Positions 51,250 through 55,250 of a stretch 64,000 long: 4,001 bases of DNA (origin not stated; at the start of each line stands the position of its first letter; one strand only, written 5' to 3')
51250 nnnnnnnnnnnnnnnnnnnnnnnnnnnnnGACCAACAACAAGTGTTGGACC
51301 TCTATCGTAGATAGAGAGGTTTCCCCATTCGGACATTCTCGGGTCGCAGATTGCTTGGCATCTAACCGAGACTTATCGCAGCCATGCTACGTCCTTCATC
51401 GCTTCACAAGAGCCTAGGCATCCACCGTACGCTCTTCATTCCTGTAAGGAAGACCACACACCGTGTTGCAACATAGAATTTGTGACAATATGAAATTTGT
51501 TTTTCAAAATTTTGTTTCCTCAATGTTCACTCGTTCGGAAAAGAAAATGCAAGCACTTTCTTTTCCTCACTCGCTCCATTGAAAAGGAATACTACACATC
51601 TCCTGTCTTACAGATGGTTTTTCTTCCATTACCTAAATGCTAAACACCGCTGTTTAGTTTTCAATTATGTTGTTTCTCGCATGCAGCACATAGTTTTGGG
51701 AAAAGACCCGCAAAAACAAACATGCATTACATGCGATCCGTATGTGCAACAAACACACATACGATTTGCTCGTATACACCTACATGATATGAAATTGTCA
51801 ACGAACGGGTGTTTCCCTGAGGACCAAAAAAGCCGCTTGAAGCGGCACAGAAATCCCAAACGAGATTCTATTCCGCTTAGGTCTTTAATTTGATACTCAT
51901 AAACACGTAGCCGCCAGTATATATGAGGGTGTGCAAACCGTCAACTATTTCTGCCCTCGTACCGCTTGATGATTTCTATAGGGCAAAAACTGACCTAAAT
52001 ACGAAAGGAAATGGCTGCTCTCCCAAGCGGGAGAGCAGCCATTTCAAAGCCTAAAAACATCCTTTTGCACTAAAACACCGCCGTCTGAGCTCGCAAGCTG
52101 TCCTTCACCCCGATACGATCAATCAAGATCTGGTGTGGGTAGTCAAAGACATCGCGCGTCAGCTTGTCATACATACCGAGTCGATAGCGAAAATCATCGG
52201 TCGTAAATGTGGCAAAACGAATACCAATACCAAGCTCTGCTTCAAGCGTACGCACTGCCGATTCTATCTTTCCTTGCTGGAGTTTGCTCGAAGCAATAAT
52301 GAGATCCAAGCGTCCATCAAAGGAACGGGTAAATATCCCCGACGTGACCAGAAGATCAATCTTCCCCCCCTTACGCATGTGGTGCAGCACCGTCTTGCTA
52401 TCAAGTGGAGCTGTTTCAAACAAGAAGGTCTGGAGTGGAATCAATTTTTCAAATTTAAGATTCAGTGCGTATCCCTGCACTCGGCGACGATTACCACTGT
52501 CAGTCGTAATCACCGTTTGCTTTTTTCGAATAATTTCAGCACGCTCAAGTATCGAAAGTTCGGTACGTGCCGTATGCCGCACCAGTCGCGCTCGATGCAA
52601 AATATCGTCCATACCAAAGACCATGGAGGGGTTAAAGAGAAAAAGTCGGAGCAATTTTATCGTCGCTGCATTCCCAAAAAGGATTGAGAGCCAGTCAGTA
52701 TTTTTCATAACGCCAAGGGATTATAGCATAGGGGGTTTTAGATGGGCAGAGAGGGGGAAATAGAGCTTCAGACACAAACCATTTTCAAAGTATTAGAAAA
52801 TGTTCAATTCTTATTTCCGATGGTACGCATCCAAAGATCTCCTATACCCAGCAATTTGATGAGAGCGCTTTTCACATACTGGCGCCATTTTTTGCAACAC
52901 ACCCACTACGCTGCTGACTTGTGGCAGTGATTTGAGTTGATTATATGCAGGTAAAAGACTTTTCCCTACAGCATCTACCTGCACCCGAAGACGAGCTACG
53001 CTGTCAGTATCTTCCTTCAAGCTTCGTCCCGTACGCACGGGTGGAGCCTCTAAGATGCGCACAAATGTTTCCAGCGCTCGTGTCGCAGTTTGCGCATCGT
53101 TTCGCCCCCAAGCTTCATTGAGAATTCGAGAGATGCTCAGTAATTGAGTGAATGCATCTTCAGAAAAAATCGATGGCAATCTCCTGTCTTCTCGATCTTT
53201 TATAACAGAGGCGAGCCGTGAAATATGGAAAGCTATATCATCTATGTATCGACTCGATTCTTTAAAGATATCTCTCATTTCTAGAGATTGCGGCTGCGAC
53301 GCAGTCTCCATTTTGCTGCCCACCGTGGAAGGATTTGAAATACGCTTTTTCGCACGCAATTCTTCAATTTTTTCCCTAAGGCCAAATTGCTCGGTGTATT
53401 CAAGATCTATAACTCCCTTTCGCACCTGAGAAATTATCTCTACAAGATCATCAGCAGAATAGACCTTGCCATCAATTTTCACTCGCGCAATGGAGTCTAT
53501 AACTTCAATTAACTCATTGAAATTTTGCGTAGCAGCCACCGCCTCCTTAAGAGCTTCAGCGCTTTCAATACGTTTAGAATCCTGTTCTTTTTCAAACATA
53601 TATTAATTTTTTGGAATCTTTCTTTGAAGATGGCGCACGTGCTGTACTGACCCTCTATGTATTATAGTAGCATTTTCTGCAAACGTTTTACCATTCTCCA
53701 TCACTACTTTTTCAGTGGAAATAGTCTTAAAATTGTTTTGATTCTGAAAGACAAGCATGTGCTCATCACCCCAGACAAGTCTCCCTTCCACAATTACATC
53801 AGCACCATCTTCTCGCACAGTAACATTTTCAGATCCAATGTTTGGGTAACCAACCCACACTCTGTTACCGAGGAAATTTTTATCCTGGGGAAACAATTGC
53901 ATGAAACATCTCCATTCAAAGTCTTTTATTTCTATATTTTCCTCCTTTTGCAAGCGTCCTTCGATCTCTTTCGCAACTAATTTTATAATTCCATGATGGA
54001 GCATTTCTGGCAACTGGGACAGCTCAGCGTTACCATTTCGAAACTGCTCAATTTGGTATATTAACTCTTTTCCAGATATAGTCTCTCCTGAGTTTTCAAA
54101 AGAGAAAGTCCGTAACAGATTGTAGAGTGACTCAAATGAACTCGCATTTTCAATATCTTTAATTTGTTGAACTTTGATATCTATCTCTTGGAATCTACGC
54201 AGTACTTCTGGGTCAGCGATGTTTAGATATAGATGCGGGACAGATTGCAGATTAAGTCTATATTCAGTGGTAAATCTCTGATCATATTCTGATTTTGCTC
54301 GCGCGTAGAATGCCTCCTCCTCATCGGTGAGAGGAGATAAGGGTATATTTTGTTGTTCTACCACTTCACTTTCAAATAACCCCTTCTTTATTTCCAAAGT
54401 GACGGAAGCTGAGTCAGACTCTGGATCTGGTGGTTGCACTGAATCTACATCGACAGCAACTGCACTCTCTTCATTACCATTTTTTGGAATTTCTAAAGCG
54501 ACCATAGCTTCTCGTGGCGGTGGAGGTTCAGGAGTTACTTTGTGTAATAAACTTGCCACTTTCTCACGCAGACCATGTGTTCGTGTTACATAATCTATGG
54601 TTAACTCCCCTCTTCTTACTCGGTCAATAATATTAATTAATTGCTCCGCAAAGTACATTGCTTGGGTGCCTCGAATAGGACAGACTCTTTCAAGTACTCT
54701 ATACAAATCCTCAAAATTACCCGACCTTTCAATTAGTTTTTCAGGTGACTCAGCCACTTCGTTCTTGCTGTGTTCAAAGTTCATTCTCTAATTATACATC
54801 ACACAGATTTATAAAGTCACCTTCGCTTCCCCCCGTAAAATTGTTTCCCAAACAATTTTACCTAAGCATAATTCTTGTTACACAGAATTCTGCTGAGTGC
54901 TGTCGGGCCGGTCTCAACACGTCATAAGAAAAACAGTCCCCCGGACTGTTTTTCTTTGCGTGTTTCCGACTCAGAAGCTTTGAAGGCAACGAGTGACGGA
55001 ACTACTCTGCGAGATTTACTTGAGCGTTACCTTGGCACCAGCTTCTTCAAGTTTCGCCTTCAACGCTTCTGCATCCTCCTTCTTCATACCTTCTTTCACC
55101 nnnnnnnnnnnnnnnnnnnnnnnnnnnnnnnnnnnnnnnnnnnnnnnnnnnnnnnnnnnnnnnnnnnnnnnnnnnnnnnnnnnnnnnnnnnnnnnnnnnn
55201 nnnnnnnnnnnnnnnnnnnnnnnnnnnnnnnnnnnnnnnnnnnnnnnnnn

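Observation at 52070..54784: Three-gene operon of uncharacterized proteins with tandem paralogs sharing a novel ~60-aa N-terminal module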

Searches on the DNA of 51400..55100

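Call 84: search_rna_families(source=window, start=51400, end=55100, threshold=evalue, max_evalue=1)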
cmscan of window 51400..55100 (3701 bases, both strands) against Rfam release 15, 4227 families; matches with E-value up to 1: 2.
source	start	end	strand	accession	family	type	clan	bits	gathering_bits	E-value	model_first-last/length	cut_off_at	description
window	51919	52040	+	RF02799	CssrB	Gene; sRNA;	-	36.7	76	4.7e-05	1-180/180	no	Chromosome-encoded Shigella sRNA B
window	51400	51448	-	RF02541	LSU_rRNA_bacteria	Gene; rRNA;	CL00112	12.9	50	0.7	1-48/2925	3'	Bacterial large subunit ribosomal RNA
